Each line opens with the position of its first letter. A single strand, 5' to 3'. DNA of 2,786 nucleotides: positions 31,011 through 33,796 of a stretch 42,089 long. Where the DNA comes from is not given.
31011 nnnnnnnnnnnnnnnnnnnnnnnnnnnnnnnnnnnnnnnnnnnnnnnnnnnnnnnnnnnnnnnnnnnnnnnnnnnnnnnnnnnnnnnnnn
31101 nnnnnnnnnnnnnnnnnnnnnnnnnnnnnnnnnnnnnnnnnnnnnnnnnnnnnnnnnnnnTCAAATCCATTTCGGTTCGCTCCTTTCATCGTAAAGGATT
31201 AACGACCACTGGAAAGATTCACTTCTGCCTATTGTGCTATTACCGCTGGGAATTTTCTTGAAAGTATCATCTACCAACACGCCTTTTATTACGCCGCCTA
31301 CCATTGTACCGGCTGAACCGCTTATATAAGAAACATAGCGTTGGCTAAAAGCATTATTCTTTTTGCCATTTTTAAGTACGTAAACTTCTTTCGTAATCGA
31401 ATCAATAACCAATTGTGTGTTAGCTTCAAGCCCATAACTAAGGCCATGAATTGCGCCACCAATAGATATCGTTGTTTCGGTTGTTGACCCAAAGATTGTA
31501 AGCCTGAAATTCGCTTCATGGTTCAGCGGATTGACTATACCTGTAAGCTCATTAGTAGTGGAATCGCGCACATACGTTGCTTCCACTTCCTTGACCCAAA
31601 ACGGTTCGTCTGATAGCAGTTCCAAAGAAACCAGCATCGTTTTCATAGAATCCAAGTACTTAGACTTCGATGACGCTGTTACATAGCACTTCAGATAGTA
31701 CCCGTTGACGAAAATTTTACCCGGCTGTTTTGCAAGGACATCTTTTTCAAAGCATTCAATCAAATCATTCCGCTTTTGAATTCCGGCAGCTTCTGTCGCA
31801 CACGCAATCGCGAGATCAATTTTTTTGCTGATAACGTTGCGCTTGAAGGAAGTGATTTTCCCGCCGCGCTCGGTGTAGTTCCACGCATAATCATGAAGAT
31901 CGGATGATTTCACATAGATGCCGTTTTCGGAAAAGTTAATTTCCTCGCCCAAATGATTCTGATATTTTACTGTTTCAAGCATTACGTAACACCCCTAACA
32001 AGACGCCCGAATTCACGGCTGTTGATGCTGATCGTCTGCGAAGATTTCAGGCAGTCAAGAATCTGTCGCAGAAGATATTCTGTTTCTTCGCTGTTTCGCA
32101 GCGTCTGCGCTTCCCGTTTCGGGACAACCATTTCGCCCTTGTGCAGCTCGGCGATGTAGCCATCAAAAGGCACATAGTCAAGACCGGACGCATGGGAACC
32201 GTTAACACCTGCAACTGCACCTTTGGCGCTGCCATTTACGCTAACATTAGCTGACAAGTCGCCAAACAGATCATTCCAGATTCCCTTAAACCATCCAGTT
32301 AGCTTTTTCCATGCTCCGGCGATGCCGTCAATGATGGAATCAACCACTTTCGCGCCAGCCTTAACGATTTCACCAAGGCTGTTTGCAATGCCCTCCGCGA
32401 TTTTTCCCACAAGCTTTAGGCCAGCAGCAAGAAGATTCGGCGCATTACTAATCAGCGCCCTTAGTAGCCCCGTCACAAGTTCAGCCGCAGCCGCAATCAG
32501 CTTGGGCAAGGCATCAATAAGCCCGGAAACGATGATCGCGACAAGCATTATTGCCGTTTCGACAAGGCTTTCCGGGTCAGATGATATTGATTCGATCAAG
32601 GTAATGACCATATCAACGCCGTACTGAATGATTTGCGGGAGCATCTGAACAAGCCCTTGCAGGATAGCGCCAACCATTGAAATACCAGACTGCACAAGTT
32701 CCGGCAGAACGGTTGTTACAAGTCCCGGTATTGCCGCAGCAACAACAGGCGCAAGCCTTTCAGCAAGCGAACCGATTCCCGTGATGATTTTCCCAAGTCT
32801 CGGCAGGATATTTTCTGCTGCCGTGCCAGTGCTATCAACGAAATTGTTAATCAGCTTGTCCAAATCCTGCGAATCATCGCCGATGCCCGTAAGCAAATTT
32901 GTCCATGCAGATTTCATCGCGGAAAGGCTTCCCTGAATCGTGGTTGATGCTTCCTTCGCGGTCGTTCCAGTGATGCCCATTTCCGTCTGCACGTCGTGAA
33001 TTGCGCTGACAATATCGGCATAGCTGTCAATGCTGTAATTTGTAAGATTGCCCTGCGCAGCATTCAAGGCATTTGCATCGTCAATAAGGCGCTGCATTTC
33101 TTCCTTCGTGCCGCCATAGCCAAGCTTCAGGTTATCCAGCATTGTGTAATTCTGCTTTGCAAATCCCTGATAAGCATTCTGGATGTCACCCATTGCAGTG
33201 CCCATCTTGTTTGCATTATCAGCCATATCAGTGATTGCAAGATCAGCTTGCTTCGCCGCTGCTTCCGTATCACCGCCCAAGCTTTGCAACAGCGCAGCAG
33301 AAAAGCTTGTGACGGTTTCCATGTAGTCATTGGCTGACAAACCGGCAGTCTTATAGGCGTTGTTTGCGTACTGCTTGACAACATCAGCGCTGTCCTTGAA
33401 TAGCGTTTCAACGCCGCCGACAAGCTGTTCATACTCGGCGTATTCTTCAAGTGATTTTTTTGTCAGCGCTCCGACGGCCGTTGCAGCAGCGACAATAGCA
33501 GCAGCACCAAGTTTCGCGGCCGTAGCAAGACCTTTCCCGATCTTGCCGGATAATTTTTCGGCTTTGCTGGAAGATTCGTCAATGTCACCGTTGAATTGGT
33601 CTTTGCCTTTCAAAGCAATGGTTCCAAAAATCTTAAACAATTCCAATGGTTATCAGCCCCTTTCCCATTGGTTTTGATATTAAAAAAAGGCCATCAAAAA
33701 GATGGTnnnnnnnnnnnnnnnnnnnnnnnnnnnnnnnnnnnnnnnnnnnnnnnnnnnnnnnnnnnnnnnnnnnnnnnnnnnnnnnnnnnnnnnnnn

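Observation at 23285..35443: Two tape-measure genes and two consecutive Dit/Tal/fibre modules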

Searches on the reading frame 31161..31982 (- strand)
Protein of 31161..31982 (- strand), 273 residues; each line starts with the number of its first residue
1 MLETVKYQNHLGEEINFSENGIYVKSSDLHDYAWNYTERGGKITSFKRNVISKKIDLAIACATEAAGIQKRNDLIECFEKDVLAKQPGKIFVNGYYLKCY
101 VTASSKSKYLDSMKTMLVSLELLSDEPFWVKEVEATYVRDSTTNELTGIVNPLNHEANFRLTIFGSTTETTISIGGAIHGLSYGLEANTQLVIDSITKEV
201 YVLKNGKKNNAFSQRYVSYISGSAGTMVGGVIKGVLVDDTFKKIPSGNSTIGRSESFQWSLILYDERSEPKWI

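Call 4: search_protein_families(library=pfam, proteins=[window:31161-31982:-], max_evalue=0.01)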
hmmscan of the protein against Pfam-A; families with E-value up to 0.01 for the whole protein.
window:31161-31982:- (273 aa): 0 families

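Call 5: search_protein_families(library=phrogs, proteins=[window:31161-31982:-], max_evalue=0.001)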
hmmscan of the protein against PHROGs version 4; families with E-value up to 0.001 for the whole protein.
window:31161-31982:- (273 aa): 1 family
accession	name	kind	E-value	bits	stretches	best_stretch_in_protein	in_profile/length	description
phrog_33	-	tail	2.5e-12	47.6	1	39-208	77-243/651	distal tail protein Dit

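Call 19: search_solved_structures(query=window:31161-31982:-, max_evalue=1)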
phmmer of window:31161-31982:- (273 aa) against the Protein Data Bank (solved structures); distinct sequences matched with E-value up to 1: 0.

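Call 23: find_homologous_proteins(query=window:31161-31982:-, max_evalue=0.00001)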
Query window:31161-31982:- (273 aa): 240 proteins with E <= 0.00001 among 1854 candidates; the best 120 are listed.
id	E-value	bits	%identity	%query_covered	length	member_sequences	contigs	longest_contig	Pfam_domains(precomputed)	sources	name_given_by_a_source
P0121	6.7e-173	591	96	100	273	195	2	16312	-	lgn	-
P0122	1.6e-149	515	86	100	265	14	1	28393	-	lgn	-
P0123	4.9e-148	510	86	100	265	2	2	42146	-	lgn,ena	-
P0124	4.1e-142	490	84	100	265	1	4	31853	-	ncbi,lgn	-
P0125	2.7e-121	422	74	100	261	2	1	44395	-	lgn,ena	-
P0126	1.6e-120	420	73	100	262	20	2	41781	-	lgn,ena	-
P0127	3.3e-120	418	71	100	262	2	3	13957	-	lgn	-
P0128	3.0e-90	320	57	100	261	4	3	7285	-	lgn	-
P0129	4.8e-88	313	59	100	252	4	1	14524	-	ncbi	ncbi:MAG: hypothetical protein ACI4DY_09085 [Monoglobaceae bacterium]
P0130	2.0e-87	311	58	100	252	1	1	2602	-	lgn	-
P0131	3.2e-87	310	59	100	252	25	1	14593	-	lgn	-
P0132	5.5e-86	306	58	100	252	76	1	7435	-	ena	-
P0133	3.7e-85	304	56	100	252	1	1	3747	-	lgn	-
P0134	4.9e-85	303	57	100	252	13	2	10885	-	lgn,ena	-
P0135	2.8e-84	301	56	100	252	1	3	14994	-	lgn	-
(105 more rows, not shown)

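Call 34: predict_structure(alignment_id=A1)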
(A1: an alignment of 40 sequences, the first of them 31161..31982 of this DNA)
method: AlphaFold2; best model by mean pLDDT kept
length: 273 residues; sequences in the alignment: 40
mean_pLDDT: 89.1   pTM: 0.81
mean pLDDT of the five models: 89.1, 88.6, 88.5, 86.9, 83.8
residues with pLDDT >= 90: 186; 70-90: 66; 50-70: 20; < 50: 1
segments of 3 or more residues with pLDDT < 50: none
pLDDT, mean of each block of 10 residues (from residue 1): 79 88 74 75 80 88 92 92 94 91 86 91 90 95 94 97 95 96 95 97 95 93 68 86 97 94 89 61
secondary structure, 60 per line:
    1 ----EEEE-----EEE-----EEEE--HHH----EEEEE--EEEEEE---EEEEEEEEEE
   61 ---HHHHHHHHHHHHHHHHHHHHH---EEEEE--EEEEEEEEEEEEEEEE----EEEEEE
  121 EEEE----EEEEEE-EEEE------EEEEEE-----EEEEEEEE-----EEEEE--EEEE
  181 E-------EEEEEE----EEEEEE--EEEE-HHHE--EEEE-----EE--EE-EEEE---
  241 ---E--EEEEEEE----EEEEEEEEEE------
elements in order: E5-8 E14-16 E22-25 E35-39 E42-47 E51-60 H64-84 E88-92 E95-110 E115-124 E129-134 E136-139 E146-151 E157-164 E170-174 E177-181 E189-194 E199-204 E207-210 E218-221 E234-237 E247-253 E258-267

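Call 38: fold_search(model_id=the predicted structure, library=pdb)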
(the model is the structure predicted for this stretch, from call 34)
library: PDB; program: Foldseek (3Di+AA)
matches with E <= 10: 336; with E <= 0.001: 15
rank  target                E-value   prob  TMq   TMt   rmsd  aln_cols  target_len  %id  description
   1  9m8o_G                3.5e-09  1.00  0.42  0.44   8.6       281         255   12  Cryo-EM structure of bacteriophage NF5 baseplate (released 2025-12-17)
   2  9m8o_I                4.3e-09  1.00  0.44  0.46   8.4       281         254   13  Cryo-EM structure of bacteriophage NF5 baseplate (released 2025-12-17)
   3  2x8k_C                1.2e-08  1.00  0.50  0.55   8.0       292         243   11  Crystal Structure of SPP1 Dit (gp 19.1) Protein, a Paradigm of Hub Adsorption Apparatus in Gram-positive Infecting Pha (released 2010-09-15)
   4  9m8o_J                1.3e-08  1.00  0.40  0.42   8.5       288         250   13  Cryo-EM structure of bacteriophage NF5 baseplate (released 2025-12-17)
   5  2x8k_A                1.7e-08  1.00  0.49  0.54   7.0       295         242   12  Crystal Structure of SPP1 Dit (gp 19.1) Protein, a Paradigm of Hub Adsorption Apparatus in Gram-positive Infecting Pha (released 2010-09-15)
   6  9j1k_K                3.3e-08  1.00  0.46  0.46   8.6       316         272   12  Tip region of monocin (released 2025-01-08)
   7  4v5i_AS               4.3e-08  1.00  0.60  0.56   6.7       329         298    8  Structure of the Phage P2 Baseplate in its Activated Conformation with Ca (released 2014-07-09)
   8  8zdo_m                7.5e-08  1.00  0.54  0.51   9.6       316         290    9  Cryo-EM structure of Mycobacteriophage Douge baseplate (gp13, gp17, gp23, gp16, gp18 and gp20) (released 2025-06-25)
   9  4v96_AS               1.2e-07  1.00  0.48  0.52   6.9       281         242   13  The structure of a 1.8 MDa viral genome injection device suggests alternative infection mechanisms (released 2014-07-09)
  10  4v96_AV               5.2e-07  1.00  0.41  0.45   8.0       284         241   13  The structure of a 1.8 MDa viral genome injection device suggests alternative infection mechanisms (released 2014-07-09)
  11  2wzp_P                7.1e-07  1.00  0.54  0.50   8.7       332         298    7  Structures of Lactococcal Phage p2 Baseplate Shed Light on a Novel Mechanism of Host Attachment and Activation in Siph (released 2010-02-16)
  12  6v8i_AC               1.3e-06  1.00  0.42  0.38   8.9       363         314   11  Composite atomic model of the Staphylococcus aureus phage 80alpha baseplate (released 2020-03-04)
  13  9d93_Mc               1.8e-06  1.00  0.38  0.18   7.5       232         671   15  Mycobacteriophage Bxb1 tail tip - Composite map and model (released 2024-09-25)
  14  9d93_Ma               3.1e-06  1.00  0.38  0.18   7.2       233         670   14  Mycobacteriophage Bxb1 tail tip - Composite map and model (released 2024-09-25)
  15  9d93_Md               5.0e-06  1.00  0.40  0.19   6.6       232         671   15  Mycobacteriophage Bxb1 tail tip - Composite map and model (released 2024-09-25)
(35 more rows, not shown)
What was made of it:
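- On Distal tail protein Dit (SPP1 gp19.1-like): For Dit1, the AF2 model has pLDDT 89, and Foldseek gives 2x8k at 1.2e-8, NF5 9m8o at 3.5e-9, and p2, TP901-1 and 80alpha Dit at 1e-7 to 1e-6 (calls 34, 38).
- Closest known: Canonical Gram-positive siphophage tail-tip module. Same: Dit1 has the SPP1/p2/80alpha Dit fold (call 38).
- Checked: The Dit1 AF2 model (pLDDT 89) matches SPP1, p2, TP901-1, 80alpha and NF5 Dit structures (calls 34, 38).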

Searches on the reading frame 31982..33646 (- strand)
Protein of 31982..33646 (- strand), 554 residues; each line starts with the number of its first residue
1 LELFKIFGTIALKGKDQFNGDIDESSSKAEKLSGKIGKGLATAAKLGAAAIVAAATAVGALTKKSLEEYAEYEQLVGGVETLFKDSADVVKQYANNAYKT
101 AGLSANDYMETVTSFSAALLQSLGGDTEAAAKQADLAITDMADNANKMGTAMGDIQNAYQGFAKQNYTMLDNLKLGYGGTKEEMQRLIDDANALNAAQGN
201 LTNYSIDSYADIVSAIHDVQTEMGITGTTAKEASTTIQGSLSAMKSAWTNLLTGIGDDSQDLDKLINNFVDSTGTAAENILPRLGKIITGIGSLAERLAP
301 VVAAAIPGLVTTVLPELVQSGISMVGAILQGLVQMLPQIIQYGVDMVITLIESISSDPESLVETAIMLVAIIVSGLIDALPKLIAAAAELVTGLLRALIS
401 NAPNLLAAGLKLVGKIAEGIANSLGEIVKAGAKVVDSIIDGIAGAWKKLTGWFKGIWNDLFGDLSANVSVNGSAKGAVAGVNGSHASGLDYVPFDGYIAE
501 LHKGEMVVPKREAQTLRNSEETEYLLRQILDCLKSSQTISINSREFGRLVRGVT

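Call 4: search_protein_families(library=pfam, proteins=[window:31982-33646:-], max_evalue=0.01)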
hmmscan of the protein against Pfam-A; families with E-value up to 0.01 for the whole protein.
window:31982-33646:- (554 aa): 1 family
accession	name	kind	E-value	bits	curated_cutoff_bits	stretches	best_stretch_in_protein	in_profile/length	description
PF23854.1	DUF7217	-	0.0047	17.1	29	0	218-319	116-217/238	Domain of unknown function (DUF7217)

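Call 5: search_protein_families(library=phrogs, proteins=[window:31982-33646:-], max_evalue=0.001)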
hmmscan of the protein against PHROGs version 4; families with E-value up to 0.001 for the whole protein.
window:31982-33646:- (554 aa): 15 families
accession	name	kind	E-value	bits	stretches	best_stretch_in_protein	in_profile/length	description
phrog_6900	-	tail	2.3e-79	267.8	1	20-217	45-234/235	tail length tape measure protein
phrog_3981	-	tail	3.1e-64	219.1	1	12-483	12-448/584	tail length tape measure protein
phrog_991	-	tail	7.7e-63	213.7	1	18-523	244-886/1966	tail length tape measure protein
phrog_58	-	tail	2e-46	160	1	21-458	290-953/1544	tail length tape measure protein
phrog_1204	-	tail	3.2e-28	99.2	2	272-486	801-1003/1483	tail protein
phrog_5493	-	tail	5.9e-27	95.4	1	29-446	426-815/1102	tail length tape measure protein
phrog_4372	-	tail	1.2e-15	57.1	1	303-449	1106-1247/1681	tail length tape measure protein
phrog_4200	-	tail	6.8e-15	55.6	1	274-460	371-546/732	tail length tape measure protein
phrog_305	-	tail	1.9e-12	47.6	1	266-467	381-608/1001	tail length tape measure protein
phrog_24198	-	unknown function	5.1e-10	40.3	1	310-445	22-157/350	-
phrog_1272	-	tail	8.8e-09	34.6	1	136-466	703-1058/1606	tail length tape measure protein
phrog_28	-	tail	1.4e-07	31.5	1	212-474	528-710/1228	tail length tape measure protein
phrog_33570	-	unknown function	1.7e-05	24.5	1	479-515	606-642/686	-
phrog_1535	-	tail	4.5e-05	22.8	1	184-470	610-891/1152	tail length tape measure protein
phrog_7334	-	unknown function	0.00038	19.7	0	318-443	50-177/1078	-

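Call 65: search_solved_structures(query=window:31982-33646:-, max_evalue=0.1, show_alignments=2)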
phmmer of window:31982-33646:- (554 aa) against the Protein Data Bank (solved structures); distinct sequences matched with E-value up to 0.1: 2.
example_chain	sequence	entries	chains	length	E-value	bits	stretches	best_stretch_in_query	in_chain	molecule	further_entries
8v3w_B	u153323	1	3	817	5.3e-07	32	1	472-519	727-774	Tape measure protein (CD1366)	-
9f4b_BH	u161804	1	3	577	0.035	16.1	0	130-234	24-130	Baseplate hub subunit tail length determinator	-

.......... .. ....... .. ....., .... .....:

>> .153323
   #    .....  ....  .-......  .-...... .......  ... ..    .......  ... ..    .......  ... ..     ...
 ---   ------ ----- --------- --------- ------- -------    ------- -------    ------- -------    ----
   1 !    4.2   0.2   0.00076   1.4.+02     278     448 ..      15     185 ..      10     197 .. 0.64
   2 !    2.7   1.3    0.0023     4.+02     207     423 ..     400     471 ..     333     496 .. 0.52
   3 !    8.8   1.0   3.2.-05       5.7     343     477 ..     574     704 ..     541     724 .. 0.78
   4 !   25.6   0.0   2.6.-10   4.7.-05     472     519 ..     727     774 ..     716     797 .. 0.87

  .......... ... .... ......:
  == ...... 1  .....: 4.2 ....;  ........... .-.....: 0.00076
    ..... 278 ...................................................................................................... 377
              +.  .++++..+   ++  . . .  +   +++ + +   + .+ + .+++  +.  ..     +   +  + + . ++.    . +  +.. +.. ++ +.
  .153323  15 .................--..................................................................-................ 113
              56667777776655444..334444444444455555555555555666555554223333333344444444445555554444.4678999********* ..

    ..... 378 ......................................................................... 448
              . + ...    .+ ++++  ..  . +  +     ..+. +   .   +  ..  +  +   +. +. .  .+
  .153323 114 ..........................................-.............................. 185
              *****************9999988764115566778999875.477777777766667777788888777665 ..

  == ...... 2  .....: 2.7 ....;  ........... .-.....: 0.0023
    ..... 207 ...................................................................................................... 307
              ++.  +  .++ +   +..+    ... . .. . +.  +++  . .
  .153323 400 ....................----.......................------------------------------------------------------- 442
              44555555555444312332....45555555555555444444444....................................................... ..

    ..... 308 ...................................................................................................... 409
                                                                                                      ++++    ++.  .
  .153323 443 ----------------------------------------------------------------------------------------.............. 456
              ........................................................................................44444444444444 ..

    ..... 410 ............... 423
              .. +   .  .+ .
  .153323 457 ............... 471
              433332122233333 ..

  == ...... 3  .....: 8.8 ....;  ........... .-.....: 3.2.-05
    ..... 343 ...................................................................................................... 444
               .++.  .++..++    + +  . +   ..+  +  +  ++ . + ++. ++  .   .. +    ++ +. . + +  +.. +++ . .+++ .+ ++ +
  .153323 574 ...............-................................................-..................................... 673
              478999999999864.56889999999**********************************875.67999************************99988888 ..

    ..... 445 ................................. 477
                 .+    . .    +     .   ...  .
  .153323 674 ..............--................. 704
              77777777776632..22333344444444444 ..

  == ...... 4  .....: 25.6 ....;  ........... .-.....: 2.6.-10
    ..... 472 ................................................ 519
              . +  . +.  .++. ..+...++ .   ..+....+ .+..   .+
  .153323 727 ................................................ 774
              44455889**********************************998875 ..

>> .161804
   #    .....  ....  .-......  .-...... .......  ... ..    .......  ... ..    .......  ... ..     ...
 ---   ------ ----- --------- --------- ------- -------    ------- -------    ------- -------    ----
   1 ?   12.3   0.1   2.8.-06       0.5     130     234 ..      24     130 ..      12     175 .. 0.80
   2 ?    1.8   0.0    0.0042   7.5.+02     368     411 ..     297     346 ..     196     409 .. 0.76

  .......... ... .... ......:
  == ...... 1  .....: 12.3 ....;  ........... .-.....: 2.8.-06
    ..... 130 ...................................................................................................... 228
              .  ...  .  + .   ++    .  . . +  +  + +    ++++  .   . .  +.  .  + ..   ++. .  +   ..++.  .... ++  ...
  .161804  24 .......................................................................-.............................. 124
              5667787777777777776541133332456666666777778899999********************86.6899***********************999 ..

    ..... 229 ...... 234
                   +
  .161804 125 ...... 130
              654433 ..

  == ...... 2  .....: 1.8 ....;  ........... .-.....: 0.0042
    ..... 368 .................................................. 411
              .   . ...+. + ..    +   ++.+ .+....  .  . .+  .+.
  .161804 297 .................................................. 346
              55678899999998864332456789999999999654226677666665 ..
